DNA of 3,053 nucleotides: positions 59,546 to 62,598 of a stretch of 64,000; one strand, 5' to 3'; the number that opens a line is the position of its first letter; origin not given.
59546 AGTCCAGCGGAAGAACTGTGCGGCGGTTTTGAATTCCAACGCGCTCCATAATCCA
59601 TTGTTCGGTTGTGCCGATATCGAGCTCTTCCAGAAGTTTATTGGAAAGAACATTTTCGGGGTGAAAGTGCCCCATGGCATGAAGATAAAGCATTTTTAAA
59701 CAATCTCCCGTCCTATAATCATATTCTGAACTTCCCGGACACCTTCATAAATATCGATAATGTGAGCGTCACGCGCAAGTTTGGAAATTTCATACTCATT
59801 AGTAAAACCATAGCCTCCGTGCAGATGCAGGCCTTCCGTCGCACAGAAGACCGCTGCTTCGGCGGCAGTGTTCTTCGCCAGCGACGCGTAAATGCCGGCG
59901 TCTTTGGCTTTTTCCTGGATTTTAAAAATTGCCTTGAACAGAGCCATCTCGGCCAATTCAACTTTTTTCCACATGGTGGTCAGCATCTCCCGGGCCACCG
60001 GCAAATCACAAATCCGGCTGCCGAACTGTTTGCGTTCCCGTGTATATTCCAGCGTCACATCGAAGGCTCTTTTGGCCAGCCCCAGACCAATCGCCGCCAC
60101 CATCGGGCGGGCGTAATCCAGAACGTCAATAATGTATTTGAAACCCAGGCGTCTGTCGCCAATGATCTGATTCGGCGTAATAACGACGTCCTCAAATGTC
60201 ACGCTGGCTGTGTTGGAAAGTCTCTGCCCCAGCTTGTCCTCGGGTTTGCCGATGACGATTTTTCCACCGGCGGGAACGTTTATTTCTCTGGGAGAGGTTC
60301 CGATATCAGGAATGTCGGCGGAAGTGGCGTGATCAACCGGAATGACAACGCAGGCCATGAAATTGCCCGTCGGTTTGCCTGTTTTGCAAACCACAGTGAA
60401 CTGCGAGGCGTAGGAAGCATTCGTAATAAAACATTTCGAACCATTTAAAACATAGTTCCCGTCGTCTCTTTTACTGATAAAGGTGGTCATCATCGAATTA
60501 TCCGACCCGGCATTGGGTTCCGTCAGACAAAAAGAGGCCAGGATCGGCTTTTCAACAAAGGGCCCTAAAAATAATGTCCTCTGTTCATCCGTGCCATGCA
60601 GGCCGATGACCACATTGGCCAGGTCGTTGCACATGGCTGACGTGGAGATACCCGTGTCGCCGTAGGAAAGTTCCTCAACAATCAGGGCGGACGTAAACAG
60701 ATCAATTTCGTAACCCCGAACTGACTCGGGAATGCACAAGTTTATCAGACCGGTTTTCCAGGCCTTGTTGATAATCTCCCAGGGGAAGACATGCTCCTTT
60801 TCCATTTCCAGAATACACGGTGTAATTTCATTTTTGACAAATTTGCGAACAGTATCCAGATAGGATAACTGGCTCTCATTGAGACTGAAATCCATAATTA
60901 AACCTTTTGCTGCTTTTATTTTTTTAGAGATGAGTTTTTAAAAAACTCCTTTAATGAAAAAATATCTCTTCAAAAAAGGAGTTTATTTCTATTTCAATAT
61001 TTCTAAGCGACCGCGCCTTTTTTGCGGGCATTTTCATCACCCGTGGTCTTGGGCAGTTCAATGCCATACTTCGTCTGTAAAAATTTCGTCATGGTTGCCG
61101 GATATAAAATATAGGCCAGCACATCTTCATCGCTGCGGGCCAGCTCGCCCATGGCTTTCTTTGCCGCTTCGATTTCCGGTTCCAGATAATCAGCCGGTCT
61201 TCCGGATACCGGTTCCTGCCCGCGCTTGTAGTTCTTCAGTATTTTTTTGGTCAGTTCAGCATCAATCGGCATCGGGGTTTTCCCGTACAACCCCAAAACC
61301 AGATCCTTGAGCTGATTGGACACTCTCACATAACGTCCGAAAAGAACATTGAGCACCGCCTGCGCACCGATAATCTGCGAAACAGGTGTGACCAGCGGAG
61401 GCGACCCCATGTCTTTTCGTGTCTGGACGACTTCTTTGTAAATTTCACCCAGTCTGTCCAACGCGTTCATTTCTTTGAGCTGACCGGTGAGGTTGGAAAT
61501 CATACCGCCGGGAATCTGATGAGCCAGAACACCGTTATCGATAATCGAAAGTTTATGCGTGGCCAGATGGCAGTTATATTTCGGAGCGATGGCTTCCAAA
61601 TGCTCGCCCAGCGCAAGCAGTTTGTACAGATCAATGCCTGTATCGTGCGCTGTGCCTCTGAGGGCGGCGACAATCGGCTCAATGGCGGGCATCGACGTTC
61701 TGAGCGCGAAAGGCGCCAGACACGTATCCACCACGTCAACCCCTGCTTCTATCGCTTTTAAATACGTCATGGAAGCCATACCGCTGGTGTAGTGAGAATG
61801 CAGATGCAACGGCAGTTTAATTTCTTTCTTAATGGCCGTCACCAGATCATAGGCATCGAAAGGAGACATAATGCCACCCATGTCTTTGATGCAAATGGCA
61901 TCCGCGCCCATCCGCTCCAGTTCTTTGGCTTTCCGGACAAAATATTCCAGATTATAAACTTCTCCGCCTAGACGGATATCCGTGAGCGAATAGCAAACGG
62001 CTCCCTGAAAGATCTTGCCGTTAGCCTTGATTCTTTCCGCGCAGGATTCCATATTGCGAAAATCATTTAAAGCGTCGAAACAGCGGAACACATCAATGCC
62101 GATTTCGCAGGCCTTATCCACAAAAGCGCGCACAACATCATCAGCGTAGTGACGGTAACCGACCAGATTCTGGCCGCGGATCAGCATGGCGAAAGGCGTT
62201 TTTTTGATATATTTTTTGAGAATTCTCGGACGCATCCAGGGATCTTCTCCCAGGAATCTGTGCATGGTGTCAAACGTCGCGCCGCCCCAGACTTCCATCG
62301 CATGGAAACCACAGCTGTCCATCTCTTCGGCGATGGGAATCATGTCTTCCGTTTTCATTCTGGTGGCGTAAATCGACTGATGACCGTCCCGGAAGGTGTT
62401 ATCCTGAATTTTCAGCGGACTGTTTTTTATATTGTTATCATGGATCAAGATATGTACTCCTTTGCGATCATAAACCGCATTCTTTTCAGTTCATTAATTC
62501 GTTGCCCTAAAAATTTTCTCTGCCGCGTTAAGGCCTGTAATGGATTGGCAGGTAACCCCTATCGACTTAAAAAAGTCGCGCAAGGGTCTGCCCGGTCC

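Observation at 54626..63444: Self-contained 10-gene type II FAS/PKS-like operon with private ACP, PPTase and glycerolipid-type acyltransferase, an ACAD, and no enoyl-ACP reductase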

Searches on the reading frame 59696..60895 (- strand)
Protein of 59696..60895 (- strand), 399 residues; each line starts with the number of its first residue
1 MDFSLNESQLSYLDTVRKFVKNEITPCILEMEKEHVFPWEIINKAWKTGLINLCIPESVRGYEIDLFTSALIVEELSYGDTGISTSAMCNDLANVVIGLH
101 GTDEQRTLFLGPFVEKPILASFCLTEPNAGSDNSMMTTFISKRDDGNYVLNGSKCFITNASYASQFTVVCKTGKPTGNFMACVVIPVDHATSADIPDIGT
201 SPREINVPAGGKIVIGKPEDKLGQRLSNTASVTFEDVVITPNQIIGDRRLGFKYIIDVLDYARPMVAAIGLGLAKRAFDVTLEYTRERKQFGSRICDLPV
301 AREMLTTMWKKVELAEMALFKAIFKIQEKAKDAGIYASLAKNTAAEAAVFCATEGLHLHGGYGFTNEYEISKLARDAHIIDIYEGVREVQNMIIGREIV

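Call 3: search_protein_families(library=pfam, proteins=[window:59696-60895:-])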
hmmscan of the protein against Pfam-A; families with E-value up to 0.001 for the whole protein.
window:59696-60895:- (399 aa): 4 families
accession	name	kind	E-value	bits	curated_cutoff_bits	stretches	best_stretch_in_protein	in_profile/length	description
PF00441.29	Acyl-CoA_dh_1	-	2.8e-36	125.4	22.4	1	251-398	3-149/150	Acyl-CoA dehydrogenase, C-terminal domain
PF02771.21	Acyl-CoA_dh_N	-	9.1e-23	81.2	22.9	1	7-114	2-110/113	Acyl-CoA dehydrogenase, N-terminal domain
PF02770.24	Acyl-CoA_dh_M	-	6.3e-19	68.4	33.3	1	121-237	1-97/97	Acyl-CoA dehydrogenase, middle domain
PF08028.16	Acyl-CoA_dh_2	-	7.9e-13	49.3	22.7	1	265-387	2-133/134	Acyl-CoA dehydrogenase, C-terminal domain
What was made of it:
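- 59696..60895 (-): ACAD-family flavoenzyme (399 aa), the candidate enoyl-ACP reductase of the system. It has three ACAD Pfam domains (call 3).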

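Call 4: search_protein_families(library=ncbifam, proteins=[window:59696-60895:-])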
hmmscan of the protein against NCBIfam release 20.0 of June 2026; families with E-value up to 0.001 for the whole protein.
window:59696-60895:- (399 aa): 21 families
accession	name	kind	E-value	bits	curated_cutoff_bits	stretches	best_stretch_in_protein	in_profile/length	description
NF042972.1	AcrlCoAredClosAcrC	equivalog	1.8e-74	250.7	640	2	214-399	193-377/378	acryloyl-CoA reductase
NF043006.1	CyhCrbnylCoADH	equivalog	1.6e-59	201.8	650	2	213-398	191-375/380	cyclohexane-1-carbonyl-CoA dehydrogenase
NF058590.1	AcCoDHFadEBacil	equivalog_domain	1.2e-58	199.1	600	2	5-173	21-191/586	acyl-CoA dehydrogenase FadE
NF045552.1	GlutCoADH_Des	equivalog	2.9e-49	168.3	470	1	1-395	1-376/387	glutaryl-CoA dehydrogenase Acd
NF053553.1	prodigi_MBC_PigA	equivalog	9.4e-48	163.2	500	1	1-398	1-379/381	prodigiosin MBC biosynthesis dehydrogenase PigA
NF008997.0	PRK12341.1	equivalog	2e-47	162.1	537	1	1-399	1-377/382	acyl-CoA dehydrogenase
NF045652.1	ProlPCPDhRedW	equivalog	6.1e-47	160.2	650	1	13-397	8-372/376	L-prolyl-[peptidyl-carrier protein] dehydrogenase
NF042439.1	SulpropCoADesulf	equivalog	5.6e-43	147.1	600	1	15-398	3-370/379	3-sulfinopropanoyl-CoA desulfinase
NF052270.1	Staph_DH_FadE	equivalog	1.5e-37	129.3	600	2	215-398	212-393/400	acyl-CoA dehydrogenase FadE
TIGR03207.1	cyc_hxne_CoA_dh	equivalog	5.6e-37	127.3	575.35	1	5-397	1-370/372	cyclohexanecarboxyl-CoA dehydrogenase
NF002885.1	PRK03354.1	equivalog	1.4e-36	126.3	540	2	217-398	193-373/378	crotonobetainyl-CoA dehydrogenase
TIGR03203.1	pimD_small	equivalog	1.1e-17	64.2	652.7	1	99-376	99-354/378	pimeloyl-CoA dehydrogenase small subunit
TIGR04022.1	sulfur_SfnB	equivalog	1.1e-16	60.7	430.9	2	24-172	21-166/391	SfnB family sulfur acquisition oxidoreductase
NF008594.0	PRK11561.1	equivalog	1.2e-15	56.8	545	1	118-389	178-430/540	isovaleryl-CoA dehydrogenase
NF050027.1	acylCoADhIpdE2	equivalog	2.1e-14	53.8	450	1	258-378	176-290/311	acyl-CoA dehydrogenase IpdE2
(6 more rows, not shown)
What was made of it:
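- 59696..60895 (-): NCBIfam's best match is acryloyl-CoA reductase AcrC at 251 bits, below the cut-off (call 4).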

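Call 20: search_solved_structures(query=window:59696-60895:-, max_evalue=1e-20, show_alignments=2)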
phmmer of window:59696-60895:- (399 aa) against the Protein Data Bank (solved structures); distinct sequences matched with E-value up to 1e-20: 72 (the best 60 are shown).
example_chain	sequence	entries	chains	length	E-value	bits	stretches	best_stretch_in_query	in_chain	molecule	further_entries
1ege_A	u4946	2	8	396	4e-71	243.6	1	3-397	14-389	MEDIUM CHAIN ACYL-COA DEHYDROGENASE | Acyl-CoA dehydrogenase, medium-chain specific, mitochondrial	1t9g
2a1t_A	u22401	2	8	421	5.2e-71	243.2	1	3-397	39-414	Acyl-CoA dehydrogenase, medium-chain specific, mitochondrial precursor | Medium-chain specific acyl-CoA dehydrogenase, mitochondrial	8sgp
4p13_A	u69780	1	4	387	1.3e-70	241.9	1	3-397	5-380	Medium-chain specific acyl-CoA dehydrogenase, mitochondrial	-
1egc_A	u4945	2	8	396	5.2e-70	239.9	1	3-397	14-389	MEDIUM CHAIN ACYL-COA DEHYDROGENASE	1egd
3mdd_A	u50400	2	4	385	1e-69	239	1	2-397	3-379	MEDIUM CHAIN ACYL-COA DEHYDROGENASE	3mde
1udy_A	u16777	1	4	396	1.2e-69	238.8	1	2-397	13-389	Acyl-CoA dehydrogenase, medium-chain specific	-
1ukw_A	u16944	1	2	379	1.1e-62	215.8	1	1-398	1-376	acyl-CoA dehydrogenase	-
1buc_A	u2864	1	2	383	4.1e-59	204.1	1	1-396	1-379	BUTYRYL-COA DEHYDROGENASE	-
5ol2_C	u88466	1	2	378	1.1e-58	202.6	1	15-397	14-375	Acyl-CoA dehydrogenase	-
4l1f_A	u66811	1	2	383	9.8e-58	199.5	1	1-397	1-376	Acyl-CoA dehydrogenase domain protein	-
9w60_A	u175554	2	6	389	4e-57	197.5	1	1-395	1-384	Butyryl CoA dehydrogenase apo protein | Butyryl CoA Dehydrogenase with FAD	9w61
3pfd_A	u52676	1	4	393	5e-54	187.3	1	214-398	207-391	Acyl-CoA dehydrogenase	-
2dvl_A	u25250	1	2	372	1.6e-52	182.3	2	214-398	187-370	Acyl-CoA dehydrogenase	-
4n5f_A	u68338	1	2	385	2e-51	178.7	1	213-397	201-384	Putative acyl-CoA dehydrogenase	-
7y0a_A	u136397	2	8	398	6.3e-51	177.1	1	5-396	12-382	Short-chain specific acyl-CoA dehydrogenase, mitochondrial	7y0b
6fah_C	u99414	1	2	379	1.2e-49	172.9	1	15-395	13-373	Caffeyl-CoA reductase-Etf complex subunit CarC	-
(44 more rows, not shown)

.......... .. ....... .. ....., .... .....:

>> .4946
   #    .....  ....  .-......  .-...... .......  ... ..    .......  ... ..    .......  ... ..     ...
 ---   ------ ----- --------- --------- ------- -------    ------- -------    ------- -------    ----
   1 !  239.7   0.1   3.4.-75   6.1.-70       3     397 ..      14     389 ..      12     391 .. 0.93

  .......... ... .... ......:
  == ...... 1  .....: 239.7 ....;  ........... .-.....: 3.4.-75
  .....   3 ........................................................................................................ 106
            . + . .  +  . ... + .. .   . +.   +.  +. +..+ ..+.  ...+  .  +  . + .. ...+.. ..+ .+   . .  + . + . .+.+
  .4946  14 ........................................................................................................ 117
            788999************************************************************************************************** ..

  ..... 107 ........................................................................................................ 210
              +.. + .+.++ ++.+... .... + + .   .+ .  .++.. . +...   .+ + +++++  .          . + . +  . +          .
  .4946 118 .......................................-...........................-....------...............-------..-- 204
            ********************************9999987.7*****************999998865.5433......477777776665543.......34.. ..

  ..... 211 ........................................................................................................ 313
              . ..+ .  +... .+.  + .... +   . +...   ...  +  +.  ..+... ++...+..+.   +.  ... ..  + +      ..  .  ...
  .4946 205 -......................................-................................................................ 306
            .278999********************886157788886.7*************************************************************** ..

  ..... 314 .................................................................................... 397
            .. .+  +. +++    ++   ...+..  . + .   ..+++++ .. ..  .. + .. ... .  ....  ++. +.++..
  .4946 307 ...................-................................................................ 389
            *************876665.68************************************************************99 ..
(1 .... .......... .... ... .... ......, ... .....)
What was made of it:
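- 59696..60895 (-): It is closest to MCAD 1ege (244 bits) and Bcd (about 200 bits), and the catalytic Glu is kept (call 20).
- Checked: The catalytic Glu in IYEGV is kept (call 20).
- The protein is MCAD-like, with the catalytic Glu kept (call 20).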

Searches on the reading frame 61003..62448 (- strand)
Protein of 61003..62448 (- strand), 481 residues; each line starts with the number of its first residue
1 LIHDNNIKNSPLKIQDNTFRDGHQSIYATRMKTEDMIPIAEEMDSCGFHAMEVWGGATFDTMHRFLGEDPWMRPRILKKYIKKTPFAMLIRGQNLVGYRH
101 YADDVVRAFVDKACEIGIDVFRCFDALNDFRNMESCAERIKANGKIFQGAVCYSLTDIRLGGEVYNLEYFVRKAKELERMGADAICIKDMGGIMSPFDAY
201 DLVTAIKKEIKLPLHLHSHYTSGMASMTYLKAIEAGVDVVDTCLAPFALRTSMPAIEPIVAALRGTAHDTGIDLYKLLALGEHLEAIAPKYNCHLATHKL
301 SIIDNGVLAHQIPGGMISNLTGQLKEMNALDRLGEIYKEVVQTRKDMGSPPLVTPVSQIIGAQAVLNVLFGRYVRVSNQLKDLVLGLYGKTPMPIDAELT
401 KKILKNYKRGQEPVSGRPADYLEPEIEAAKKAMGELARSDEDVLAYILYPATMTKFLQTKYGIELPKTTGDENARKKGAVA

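Call 3: search_protein_families(library=pfam, proteins=[window:61003-62448:-])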
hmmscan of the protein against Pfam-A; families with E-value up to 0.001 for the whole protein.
window:61003-62448:- (481 aa): 2 families
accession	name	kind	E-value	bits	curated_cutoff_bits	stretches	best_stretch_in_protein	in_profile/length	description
PF02436.23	PYC_OADA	-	2.2e-47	161.9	27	1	307-461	1-165/201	Conserved carboxylase domain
PF00682.25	HMGL-like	-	2e-22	80.3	29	1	167-281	141-257/260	HMGL-like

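Call 4: search_protein_families(library=ncbifam, proteins=[window:61003-62448:-])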
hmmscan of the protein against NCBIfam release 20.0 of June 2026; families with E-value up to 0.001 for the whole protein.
window:61003-62448:- (481 aa): 24 families
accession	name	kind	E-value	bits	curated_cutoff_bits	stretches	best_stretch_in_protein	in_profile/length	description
NF006761.0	PRK09282.1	domain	1.5e-189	631.3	402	1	11-469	3-450/591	pyruvate carboxylase subunit B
TIGR01108.1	oadA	equivalog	2e-178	594.5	756.5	1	14-462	1-442/582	sodium-extruding oxaloacetate decarboxylase subunit alpha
NF008985.0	PRK12331.1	equivalog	2.3e-169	564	718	1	12-461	4-445/465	oxaloacetate decarboxylase subunit alpha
NF010644.0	PRK14041.1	equivalog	1.8e-168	561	734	1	13-462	4-442/467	pyruvate carboxylase subunit B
NF010643.0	PRK14040.1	subfamily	8.5e-150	500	892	1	9-461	4-454/595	oxaloacetate decarboxylase subunit alpha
NF008984.0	PRK12330.1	equivalog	2.5e-140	468.6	827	1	12-476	6-463/500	methylmalonyl-CoA carboxytransferase subunit 5S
NF009231.0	PRK12581.1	equivalog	2.3e-129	432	954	1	13-462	14-455/468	oxaloacetate decarboxylase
NF010645.0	PRK14042.1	equivalog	4.1e-129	432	1182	1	14-460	6-441/596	pyruvate carboxylase subunit B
NF009554.0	PRK12999.1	equivalog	1.5e-115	387.4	965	1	10-460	532-992/1147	pyruvate carboxylase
TIGR01235.1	pyruv_carbox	equivalog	9.3e-100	334.7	1114.45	1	13-460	532-989/1143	pyruvate carboxylase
NF006049.0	PRK08195.1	subfamily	5.1e-22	78.4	229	1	168-309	148-291/344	4-hyroxy-2-oxovalerate/4-hydroxy-2-oxopentanoic acid aldolase,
TIGR03217.1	4OH_2_O_val_ald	equivalog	1.8e-20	73.4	286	1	167-292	142-269/334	4-hydroxy-2-oxovalerate aldolase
TIGR02660.1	nifV_homocitr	equivalog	9.5e-19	67.9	462.9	1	168-288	142-263/365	homocitrate synthase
NF002085.0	PRK00915.1-2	subfamily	6.4e-18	64.8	517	1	166-286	152-273/504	2-isopropylmalate synthase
TIGR02090.1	LEU1_arch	subfamily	1.3e-17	64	484.75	1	166-282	139-256/363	isopropylmalate/citramalate/homocitrate synthases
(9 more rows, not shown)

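Call 25: search_solved_structures(query=window:61003-62448:-, max_evalue=1e-30, show_alignments=1)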
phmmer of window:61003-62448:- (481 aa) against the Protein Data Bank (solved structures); distinct sequences matched with E-value up to 1e-30: 29.
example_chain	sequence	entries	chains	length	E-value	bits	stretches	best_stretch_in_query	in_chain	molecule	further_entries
5ks8_C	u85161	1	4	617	2.7e-128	431.9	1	13-462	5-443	Pyruvate carboxylase subunit beta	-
2nx9_A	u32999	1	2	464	9.4e-123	413.6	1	14-463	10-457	Oxaloacetate decarboxylase 2, subunit alpha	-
1rqb_A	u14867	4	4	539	3.8e-114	385.2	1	14-458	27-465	transcarboxylase 5S subunit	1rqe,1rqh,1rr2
1s3h_A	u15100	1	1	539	1.4e-113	383.4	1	14-458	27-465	transcarboxylase 5S subunit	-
1u5j_A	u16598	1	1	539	1.4e-113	383.4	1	14-458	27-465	transcarboxylase 5S subunit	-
3ho8_A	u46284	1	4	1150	4.9e-85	289.3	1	11-460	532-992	Pyruvate carboxylase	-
8gk8_C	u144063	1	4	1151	4.9e-85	289.3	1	11-460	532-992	Pyruvate carboxylase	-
4hnu_A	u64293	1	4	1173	5e-85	289.2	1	11-460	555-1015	Pyruvate carboxylase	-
4hnt_A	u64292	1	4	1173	5e-85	289.2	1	11-460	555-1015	Pyruvate carboxylase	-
3bg5_A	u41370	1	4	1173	5e-85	289.2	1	11-460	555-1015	Pyruvate carboxylase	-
4hnv_A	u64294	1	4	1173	5.1e-85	289.2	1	11-460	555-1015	Pyruvate carboxylase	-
3hb9_A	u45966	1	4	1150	1.8e-84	287.5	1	11-460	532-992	Pyruvate carboxylase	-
3hbl_A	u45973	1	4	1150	2.4e-84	287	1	11-460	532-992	Pyruvate carboxylase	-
4qsl_H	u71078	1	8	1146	5.7e-75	256.1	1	11-458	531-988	Pyruvate carboxylase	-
4qsk_A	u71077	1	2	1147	5.7e-75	256.1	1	11-458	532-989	Pyruvate carboxylase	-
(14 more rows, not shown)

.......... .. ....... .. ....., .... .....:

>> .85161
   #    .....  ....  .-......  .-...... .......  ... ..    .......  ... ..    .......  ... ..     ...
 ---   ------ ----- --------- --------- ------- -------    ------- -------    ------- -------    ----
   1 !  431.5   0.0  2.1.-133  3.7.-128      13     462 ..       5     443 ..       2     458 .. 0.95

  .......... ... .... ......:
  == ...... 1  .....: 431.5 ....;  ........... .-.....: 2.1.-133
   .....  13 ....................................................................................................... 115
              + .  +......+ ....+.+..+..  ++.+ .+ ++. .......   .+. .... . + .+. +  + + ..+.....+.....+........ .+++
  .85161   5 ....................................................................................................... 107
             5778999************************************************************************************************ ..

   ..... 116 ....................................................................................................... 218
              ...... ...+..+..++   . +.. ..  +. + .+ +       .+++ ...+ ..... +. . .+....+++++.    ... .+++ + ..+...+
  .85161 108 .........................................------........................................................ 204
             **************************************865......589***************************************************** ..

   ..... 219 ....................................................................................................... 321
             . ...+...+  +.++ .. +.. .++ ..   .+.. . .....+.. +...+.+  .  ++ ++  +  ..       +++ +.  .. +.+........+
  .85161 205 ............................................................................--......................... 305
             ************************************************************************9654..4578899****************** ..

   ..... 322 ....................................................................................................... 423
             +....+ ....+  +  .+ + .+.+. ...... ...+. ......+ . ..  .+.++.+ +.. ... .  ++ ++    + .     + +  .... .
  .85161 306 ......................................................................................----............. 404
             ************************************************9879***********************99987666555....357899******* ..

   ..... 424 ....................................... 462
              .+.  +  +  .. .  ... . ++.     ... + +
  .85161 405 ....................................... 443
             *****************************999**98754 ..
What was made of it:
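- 61003..62448 (-): Biotin-less carboxyltransferase (OadA-alpha / PycB / transcarboxylase-5S type, 481 aa); an optional member. PDB hits are 5ks8 PycB at 432 bits and 1rqb 5S at 385 bits, and the metal and KCX motifs are kept (call 25).
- Checked: RDGHQS, KDMGG and HLHSH are intact (call 25).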
